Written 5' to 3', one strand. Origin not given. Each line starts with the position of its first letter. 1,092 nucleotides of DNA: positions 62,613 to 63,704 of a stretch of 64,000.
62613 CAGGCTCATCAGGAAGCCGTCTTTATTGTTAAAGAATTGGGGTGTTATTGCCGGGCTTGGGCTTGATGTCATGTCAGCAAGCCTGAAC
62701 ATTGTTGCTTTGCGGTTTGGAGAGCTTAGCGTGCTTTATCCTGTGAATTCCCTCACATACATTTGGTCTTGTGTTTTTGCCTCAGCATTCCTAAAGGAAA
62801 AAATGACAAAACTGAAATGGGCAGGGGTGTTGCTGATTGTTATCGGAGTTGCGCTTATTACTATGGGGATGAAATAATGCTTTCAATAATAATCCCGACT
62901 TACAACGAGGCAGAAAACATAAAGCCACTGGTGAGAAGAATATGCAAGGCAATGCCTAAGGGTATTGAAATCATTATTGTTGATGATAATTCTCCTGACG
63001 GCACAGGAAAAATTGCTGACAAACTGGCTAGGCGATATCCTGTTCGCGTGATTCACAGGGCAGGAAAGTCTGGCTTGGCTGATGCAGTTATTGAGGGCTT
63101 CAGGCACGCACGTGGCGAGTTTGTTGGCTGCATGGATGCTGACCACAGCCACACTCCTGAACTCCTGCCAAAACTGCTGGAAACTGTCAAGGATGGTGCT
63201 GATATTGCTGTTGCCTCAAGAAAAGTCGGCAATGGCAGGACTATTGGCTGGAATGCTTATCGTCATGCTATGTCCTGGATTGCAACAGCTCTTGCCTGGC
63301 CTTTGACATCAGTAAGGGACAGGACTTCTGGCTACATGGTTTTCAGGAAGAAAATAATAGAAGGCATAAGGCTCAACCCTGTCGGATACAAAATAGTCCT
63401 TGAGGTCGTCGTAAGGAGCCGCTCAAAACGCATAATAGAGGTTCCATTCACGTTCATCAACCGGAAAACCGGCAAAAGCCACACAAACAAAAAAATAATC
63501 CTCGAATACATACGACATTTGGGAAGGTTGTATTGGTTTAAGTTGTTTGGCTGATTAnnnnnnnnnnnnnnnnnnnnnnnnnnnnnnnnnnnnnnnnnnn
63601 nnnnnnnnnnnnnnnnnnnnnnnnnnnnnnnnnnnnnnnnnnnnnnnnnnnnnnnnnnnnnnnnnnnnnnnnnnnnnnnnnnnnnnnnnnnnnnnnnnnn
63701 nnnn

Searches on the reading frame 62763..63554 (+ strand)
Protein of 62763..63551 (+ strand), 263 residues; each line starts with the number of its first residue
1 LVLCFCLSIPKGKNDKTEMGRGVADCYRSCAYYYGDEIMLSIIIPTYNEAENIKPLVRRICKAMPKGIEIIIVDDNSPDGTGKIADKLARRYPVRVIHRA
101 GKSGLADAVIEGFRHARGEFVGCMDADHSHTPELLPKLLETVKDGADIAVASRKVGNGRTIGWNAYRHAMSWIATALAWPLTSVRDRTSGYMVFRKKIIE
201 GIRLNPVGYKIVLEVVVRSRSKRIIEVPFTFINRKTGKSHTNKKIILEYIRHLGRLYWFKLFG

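Call 17: search_protein_families(library=pfam, proteins=[window:62763-63551:+])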
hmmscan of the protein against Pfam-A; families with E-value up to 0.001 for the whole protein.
window:62763-63551:+ (263 aa): 3 families
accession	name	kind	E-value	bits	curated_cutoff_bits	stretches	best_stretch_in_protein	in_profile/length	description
PF00535.33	Glycos_transf_2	-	1.2e-40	139.7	23.3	1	41-200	1-165/168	Glycosyl transferase family 2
PF13641.12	Glyco_tranf_2_3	-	3.1e-11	44.2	27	1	40-161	3-131/230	Glycosyltransferase like family 2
PF10111.15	Glyco_tranf_2_2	-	9.4e-06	25.7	27.3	1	41-141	1-105/276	Glycosyltransferase like family 2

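Call 59: find_encoding_contigs(protein=window:62877-63554:+, flank=10000, max_places=5)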
Protein window:62877-63554:+ (225 aa): no gene with exactly this product is on record in the collection.
